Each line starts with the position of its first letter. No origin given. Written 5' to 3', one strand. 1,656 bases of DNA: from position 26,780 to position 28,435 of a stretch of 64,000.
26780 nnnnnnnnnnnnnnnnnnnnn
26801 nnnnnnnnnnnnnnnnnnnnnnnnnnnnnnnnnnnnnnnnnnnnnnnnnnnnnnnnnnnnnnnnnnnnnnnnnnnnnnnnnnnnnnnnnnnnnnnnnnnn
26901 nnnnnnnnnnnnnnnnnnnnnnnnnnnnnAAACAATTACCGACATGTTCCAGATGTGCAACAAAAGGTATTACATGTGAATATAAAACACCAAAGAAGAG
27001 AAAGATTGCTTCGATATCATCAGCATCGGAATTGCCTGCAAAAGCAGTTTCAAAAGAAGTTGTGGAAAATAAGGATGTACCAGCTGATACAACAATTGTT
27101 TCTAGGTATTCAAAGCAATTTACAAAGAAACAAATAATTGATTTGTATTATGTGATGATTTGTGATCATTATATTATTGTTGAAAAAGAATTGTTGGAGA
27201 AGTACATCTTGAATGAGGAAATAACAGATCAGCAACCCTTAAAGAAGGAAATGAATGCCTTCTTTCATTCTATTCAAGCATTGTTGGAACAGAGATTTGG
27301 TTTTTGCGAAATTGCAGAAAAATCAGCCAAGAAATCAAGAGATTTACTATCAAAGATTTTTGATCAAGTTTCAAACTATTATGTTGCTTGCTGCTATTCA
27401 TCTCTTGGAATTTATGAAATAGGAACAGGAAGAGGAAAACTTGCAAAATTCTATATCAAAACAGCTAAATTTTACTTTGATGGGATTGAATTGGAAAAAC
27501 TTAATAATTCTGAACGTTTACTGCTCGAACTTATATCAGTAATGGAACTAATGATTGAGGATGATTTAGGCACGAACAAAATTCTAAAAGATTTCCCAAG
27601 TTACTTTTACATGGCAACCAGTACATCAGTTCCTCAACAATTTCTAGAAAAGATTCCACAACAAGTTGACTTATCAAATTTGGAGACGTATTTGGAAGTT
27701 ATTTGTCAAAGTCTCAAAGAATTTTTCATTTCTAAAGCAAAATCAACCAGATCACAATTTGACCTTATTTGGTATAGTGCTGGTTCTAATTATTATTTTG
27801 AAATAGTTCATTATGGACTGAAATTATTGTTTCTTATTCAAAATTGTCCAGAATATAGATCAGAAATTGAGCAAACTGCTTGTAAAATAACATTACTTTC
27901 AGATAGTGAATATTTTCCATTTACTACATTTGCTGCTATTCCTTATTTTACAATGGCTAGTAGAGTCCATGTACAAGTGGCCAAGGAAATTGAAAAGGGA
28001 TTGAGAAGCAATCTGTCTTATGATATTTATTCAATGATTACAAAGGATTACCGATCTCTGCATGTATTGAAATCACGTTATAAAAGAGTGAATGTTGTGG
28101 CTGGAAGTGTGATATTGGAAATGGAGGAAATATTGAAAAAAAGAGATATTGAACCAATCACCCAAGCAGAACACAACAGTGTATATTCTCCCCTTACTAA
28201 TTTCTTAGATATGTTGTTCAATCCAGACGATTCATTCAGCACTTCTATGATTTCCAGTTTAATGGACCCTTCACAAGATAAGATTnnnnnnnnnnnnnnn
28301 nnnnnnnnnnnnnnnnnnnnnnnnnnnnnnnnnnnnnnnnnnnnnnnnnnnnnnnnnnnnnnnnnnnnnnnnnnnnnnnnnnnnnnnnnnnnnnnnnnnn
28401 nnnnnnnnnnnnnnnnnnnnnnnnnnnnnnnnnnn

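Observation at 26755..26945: Putative 2-nt micro-exon restores the third zinc-ligand cysteine of a Zn2Cys6 DNA-binding domain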

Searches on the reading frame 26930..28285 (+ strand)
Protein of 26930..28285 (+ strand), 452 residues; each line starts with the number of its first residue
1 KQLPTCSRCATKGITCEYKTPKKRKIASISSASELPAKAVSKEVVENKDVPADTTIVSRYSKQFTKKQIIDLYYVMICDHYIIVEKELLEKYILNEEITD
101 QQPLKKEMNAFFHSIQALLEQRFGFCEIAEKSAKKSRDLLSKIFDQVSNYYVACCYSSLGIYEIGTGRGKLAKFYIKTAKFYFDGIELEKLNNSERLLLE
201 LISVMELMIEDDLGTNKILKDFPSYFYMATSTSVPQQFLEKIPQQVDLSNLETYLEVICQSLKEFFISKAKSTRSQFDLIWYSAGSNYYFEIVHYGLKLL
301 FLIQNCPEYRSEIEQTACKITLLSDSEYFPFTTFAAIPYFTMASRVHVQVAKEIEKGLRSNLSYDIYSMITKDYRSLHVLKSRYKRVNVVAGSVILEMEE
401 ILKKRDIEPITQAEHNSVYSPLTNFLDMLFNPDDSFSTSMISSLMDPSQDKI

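Call 25: search_protein_representatives(protein=window:26930-28285:+)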
Query: 452 residues. Proteins with E-value up to 0.001 (for the whole library): 125; up to 1e-10: 74; up to 1e-30: 23. The best 125 are listed.
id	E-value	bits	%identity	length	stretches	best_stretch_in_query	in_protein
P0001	3.6e-267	902.2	100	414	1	41-452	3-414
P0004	1.3e-89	317.3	43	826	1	1-448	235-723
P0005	9.1e-83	294.8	43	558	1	19-409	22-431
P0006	5.6e-60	219.7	34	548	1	5-413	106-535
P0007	1.4e-48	182.1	36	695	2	61-410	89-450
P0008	4.2e-48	180.6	34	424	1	47-432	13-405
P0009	5.1e-47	177.0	35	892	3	58-413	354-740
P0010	2.5e-45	171.5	33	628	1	1-416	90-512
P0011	1.0e-44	169.4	35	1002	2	58-407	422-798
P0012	3.0e-44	167.9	33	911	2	50-415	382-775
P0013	4.1e-43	164.2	30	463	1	3-407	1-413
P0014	9.3e-39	149.8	34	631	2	64-402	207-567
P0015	1.6e-38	149.0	33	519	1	1-413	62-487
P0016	3.8e-38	147.8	35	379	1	116-412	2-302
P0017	3.7e-37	144.5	29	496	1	3-405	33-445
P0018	8.3e-37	143.4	28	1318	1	1-372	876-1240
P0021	5.3e-33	130.8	27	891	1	1-422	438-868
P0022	1.4e-32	129.4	26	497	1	1-421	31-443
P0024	1.3e-31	126.2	27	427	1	1-406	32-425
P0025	8.1e-31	123.6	29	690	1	1-428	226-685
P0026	1.4e-29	119.5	30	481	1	1-402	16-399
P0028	9.9e-29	116.8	37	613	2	2-189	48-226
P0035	2.4e-25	105.6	29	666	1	2-413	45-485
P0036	4.1e-24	101.6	33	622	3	1-180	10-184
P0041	2.9e-22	95.5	30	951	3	1-178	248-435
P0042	6.4e-22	94.3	29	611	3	62-218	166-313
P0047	1.8e-20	89.5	33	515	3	1-188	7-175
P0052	6.6e-19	84.4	27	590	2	2-212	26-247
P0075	1.1e-11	60.6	24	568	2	2-215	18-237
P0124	2.8e-04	36.2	23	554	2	7-186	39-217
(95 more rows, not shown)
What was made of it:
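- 26928..28288 (+): Coding exon 3: GA + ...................... through the TAA stop. It holds Cys4-6 and a ~400-aa family-specific C-terminal region with no Pfam match. A HMMER search found 125 homologues, the best at E=1e-89 (call 25).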

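Call 27: find_encoding_contigs(protein=P0004, flank=3000, max_places=4)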
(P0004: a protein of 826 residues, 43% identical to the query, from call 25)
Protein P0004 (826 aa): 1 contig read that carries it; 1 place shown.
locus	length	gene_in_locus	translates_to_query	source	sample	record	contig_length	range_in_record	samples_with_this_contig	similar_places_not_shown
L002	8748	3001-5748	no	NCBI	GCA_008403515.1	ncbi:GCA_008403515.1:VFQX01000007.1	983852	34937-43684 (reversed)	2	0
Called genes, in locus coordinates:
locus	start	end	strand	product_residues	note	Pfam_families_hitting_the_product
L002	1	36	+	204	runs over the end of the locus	-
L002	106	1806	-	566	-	PF01847:VHL (faint), PF00648:Peptidase_C2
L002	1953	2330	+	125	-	-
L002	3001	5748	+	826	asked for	-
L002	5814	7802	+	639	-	PF00172:Zn_clus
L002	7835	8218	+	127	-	-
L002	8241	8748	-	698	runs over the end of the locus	-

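Call 32: find_encoding_contigs(protein=P0005, flank=3000, max_places=3)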
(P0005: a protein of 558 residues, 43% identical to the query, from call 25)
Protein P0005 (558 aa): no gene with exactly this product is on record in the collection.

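Call 33: find_encoding_contigs(protein=P0036, flank=2500, max_places=3)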
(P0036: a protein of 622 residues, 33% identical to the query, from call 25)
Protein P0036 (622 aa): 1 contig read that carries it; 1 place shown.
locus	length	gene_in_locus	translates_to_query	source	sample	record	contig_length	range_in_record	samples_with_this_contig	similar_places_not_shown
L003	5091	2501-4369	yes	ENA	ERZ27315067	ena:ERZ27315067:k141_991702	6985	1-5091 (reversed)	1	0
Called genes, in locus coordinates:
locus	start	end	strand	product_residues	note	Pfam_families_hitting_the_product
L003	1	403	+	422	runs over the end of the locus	-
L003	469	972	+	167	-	PF01556:DnaJ_C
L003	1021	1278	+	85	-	-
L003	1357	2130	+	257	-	-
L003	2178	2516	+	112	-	-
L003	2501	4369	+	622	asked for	-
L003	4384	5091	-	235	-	?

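Call 35: list_cluster_members(proteins=[P0005, P0006, P0010, P0025, P0026, P0047, P0052, P0075, P0124, P0013])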
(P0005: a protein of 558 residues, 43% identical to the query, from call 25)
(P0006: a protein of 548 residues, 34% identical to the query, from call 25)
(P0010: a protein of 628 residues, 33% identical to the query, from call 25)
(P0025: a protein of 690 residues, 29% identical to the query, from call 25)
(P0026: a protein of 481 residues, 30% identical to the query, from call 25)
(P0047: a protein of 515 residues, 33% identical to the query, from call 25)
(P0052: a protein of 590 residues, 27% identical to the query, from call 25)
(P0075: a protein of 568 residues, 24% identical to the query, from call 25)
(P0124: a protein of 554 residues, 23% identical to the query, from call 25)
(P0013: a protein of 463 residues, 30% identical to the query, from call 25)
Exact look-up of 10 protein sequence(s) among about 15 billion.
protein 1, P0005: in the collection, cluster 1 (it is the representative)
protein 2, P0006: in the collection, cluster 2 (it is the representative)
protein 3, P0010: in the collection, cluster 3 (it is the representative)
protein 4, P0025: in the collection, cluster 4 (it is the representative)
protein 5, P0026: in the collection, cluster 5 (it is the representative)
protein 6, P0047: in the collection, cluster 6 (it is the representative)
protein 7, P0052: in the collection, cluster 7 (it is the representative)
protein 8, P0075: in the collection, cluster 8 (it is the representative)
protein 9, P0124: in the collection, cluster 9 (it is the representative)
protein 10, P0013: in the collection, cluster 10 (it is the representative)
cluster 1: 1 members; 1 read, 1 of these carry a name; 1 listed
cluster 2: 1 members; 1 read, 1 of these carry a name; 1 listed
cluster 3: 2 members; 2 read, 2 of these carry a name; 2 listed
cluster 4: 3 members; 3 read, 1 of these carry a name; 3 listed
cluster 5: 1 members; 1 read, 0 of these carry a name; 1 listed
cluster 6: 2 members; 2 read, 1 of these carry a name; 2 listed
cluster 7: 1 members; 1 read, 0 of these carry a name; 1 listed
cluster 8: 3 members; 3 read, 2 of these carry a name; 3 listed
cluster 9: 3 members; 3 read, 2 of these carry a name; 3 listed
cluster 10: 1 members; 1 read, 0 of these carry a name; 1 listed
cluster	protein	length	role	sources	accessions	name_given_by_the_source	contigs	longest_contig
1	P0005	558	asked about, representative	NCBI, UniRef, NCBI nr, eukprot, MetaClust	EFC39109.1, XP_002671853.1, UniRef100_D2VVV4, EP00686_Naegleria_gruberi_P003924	predicted protein [Naegleria gruberi] | Predicted protein n=1 Tax=Naegleria gruberi TaxID=5762 RepID=D2VVV4_NAEGR | uncharacterized protein NAEGRDRAFT_73153 [Naegleria gruberi]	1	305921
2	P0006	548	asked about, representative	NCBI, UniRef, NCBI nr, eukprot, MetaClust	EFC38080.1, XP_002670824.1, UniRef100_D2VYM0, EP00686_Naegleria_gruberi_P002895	predicted protein [Naegleria gruberi] | Predicted protein n=1 Tax=Naegleria gruberi TaxID=5762 RepID=D2VYM0_NAEGR | uncharacterized protein NAEGRDRAFT_59601 [Naegleria gruberi]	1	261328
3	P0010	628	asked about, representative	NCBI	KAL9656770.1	hypothetical protein ABK040_003037 [Willaertia magna]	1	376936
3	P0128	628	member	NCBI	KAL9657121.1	hypothetical protein ABK040_002746 [Willaertia magna]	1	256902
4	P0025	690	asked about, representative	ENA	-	-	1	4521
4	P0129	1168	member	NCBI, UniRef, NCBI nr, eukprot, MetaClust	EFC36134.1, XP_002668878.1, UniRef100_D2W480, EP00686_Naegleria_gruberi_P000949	predicted protein [Naegleria gruberi] | Predicted protein n=1 Tax=Naegleria gruberi TaxID=5762 RepID=D2W480_NAEGR | uncharacterized protein NAEGRDRAFT_82297 [Naegleria gruberi]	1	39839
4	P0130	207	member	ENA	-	-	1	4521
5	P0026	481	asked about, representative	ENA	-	-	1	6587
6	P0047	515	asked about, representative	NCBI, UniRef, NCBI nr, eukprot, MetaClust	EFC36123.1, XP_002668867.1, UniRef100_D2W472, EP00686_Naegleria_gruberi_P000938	predicted protein [Naegleria gruberi] | Predicted protein n=1 Tax=Naegleria gruberi TaxID=5762 RepID=D2W472_NAEGR | uncharacterized protein NAEGRDRAFT_54561 [Naegleria gruberi]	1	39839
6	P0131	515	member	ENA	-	-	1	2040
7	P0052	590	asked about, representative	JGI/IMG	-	-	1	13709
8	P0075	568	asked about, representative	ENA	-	-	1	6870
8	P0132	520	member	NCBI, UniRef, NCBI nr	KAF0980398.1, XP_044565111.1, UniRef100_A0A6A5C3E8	hypothetical protein FDP41_013612 [Naegleria fowleri] | Uncharacterized protein n=1 Tax=Naegleria fowleri TaxID=5763 RepID=A0A6A5C3E8_NAEFO | uncharacterized protein FDP41_013612 [Naegleria fowleri]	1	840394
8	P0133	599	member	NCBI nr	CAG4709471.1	unnamed protein product [Naegleria fowleri]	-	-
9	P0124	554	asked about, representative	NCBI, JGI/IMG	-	hypothetical protein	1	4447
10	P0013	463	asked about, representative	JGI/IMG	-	-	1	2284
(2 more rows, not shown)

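Call 36: find_encoding_contigs(protein=P0025, flank=2500, max_places=2)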
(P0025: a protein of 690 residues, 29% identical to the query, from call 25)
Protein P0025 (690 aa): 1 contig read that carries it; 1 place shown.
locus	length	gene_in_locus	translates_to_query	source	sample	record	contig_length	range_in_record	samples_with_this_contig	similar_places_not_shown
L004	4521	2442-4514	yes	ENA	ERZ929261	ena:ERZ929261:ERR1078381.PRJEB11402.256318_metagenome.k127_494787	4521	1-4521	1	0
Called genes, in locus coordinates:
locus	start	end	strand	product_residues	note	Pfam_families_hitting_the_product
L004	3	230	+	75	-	?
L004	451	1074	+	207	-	-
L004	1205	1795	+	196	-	-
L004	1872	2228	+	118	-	-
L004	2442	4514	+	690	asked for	-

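Call 37: find_encoding_contigs(protein=P0047, flank=2500, max_places=2)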
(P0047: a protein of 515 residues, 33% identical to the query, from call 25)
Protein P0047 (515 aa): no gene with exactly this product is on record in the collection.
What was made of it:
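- Tried and rejected: Neither was on record (calls 32, 37).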

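Call 44: find_encoding_contigs(protein=P0026, flank=2000, max_places=2)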
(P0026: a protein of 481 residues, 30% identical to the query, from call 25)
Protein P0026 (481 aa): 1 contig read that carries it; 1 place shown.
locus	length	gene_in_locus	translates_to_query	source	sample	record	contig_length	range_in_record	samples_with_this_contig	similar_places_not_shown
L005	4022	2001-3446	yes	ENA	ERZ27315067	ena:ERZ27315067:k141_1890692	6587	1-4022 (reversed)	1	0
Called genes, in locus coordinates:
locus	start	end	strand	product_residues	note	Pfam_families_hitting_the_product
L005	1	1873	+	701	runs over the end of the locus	PF03909:BSD (weak)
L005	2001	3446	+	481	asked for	-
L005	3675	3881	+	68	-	-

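Call 45: find_encoding_contigs(protein=P0075, flank=2000, max_places=2)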
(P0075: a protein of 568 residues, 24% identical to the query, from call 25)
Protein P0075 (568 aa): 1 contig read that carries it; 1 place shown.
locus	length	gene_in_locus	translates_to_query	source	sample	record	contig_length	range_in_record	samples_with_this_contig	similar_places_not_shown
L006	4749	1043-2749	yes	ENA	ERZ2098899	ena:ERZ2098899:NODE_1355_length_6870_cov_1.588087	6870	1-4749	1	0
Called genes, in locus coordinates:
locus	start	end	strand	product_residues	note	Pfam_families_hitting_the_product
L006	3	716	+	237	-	?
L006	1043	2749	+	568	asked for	-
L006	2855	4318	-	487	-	-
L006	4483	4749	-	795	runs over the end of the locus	?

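Call 51: list_cluster_members(proteins=[P0004, P0015, P0017, P0018, P0021, P0022, P0024, P0028, P0035, P0041])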
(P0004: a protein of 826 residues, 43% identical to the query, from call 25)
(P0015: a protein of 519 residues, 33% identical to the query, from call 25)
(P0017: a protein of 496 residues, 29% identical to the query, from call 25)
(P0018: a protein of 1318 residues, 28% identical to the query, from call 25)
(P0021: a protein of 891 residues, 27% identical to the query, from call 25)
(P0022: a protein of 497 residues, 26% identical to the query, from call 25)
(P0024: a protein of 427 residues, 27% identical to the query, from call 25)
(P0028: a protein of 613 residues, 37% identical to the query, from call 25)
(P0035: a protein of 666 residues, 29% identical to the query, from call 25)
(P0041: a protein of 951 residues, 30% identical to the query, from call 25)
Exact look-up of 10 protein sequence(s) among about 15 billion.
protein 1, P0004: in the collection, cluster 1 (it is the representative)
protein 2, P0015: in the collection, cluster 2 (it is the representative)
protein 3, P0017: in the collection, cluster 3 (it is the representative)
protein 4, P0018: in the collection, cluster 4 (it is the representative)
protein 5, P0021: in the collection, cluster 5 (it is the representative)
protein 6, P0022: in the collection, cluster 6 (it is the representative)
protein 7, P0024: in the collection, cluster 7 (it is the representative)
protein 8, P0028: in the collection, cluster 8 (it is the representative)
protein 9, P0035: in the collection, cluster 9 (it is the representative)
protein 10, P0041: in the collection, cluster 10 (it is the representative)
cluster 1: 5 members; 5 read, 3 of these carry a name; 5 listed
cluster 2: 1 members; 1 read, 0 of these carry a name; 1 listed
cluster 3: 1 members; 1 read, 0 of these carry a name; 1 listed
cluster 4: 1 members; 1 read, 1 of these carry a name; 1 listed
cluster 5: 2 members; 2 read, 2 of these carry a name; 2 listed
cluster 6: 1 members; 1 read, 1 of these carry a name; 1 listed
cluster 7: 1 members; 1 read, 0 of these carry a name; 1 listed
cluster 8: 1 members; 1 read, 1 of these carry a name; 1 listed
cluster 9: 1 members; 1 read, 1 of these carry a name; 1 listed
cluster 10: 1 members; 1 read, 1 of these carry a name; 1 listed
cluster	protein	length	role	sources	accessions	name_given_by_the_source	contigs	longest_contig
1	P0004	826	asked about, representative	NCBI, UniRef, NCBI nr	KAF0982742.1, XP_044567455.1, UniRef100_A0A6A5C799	hypothetical protein FDP41_010721 [Naegleria fowleri] | Zn(2)-C6 fungal-type domain-containing protein n=1 Tax=Naegleria fowleri TaxID=5763 ... | uncharacterized protein FDP41_010721 [Naegleria fowleri]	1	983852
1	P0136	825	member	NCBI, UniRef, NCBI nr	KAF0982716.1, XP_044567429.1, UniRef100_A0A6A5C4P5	hypothetical protein FDP41_011179 [Naegleria fowleri] | Zn(2)-C6 fungal-type domain-containing protein n=1 Tax=Naegleria fowleri TaxID=5763 ... | uncharacterized protein FDP41_011179 [Naegleria fowleri]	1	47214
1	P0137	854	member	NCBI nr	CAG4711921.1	unnamed protein product [Naegleria fowleri]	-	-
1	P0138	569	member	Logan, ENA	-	-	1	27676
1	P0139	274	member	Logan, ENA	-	-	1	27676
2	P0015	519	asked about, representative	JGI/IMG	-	-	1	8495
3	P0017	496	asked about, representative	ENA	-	-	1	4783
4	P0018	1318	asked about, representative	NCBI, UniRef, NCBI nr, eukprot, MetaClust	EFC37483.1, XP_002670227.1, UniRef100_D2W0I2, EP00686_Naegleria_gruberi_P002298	predicted protein [Naegleria gruberi] | Predicted protein n=1 Tax=Naegleria gruberi TaxID=5762 RepID=D2W0I2_NAEGR | uncharacterized protein NAEGRDRAFT_74868 [Naegleria gruberi]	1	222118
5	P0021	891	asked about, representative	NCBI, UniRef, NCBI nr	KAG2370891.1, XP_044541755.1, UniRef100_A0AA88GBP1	hypothetical protein C9374_013766 [Naegleria lovaniensis] | Zn(2)-C6 fungal-type domain-containing protein n=1 Tax=Naegleria lovaniensis TaxID=51637 ... | uncharacterized protein C9374_013766 [Naegleria lovaniensis]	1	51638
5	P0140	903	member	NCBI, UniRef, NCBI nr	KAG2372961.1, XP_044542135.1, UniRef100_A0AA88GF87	hypothetical protein C9374_012991 [Naegleria lovaniensis] | Zn(2)-C6 fungal-type domain-containing protein n=1 Tax=Naegleria lovaniensis TaxID=51637 ... | uncharacterized protein C9374_012991 [Naegleria lovaniensis]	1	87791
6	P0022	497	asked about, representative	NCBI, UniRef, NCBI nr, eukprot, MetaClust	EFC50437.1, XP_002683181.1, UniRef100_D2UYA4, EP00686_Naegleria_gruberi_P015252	predicted protein [Naegleria gruberi] | Predicted protein n=1 Tax=Naegleria gruberi TaxID=5762 RepID=D2UYA4_NAEGR | uncharacterized protein NAEGRDRAFT_61403 [Naegleria gruberi]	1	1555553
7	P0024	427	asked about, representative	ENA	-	-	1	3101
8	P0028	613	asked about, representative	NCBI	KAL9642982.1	hypothetical protein ABK040_010674 [Willaertia magna]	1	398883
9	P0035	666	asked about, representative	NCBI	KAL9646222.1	hypothetical protein ABK040_008095 [Willaertia magna]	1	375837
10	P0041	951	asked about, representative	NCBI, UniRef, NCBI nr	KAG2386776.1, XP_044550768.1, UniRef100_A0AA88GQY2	hypothetical protein C9374_002520 [Naegleria lovaniensis] | Zn(2)-C6 fungal-type domain-containing protein n=1 Tax=Naegleria lovaniensis TaxID=51637 ... | uncharacterized protein C9374_002520 [Naegleria lovaniensis]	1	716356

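Call 61: find_related_loci(query=window:26930-28285:+, collection=metagenome_contigs, flank=2500)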
Query window:26930-28285:+ (452 aa) in metagenome_contigs; peptide patterns used: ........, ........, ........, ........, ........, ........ (x = any residue, [..] = any of these).
333 stretches matched a pattern, but none encodes a relative of the query by tblastn (E <= 1e-3).

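Call 68: find_encoding_contigs(protein=P0131, flank=2500, max_places=2)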
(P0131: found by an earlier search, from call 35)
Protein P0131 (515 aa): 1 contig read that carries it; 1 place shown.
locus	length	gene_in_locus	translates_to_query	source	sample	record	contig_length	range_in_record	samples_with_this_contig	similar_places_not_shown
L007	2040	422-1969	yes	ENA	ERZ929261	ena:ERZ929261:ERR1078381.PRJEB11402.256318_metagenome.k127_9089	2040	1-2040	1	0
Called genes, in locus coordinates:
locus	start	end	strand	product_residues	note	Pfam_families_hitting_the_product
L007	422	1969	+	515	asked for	PF00172:Zn_clus (weak)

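Call 81: find_encoding_contigs(protein=P0042, flank=1500, max_places=1)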
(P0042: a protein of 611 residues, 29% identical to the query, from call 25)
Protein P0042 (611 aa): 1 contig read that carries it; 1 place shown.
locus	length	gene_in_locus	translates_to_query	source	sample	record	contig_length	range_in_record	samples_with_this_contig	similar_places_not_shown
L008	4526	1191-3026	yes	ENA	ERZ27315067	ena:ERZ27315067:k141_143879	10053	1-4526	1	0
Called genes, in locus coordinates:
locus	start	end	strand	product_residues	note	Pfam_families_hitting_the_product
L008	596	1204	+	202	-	-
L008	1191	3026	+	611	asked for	-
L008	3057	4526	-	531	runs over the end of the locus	-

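Call 82: find_encoding_contigs(protein=P0052, flank=1500, max_places=1)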
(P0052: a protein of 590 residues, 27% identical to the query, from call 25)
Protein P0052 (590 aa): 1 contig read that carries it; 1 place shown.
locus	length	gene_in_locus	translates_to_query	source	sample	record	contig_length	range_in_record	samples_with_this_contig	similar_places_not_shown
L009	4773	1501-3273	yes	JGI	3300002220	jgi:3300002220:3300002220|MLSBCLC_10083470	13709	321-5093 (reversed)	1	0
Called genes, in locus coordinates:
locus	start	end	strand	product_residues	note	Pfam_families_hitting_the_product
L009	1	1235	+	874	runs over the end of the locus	-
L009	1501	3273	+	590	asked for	-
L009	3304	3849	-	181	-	-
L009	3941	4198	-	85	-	-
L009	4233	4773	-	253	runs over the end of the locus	-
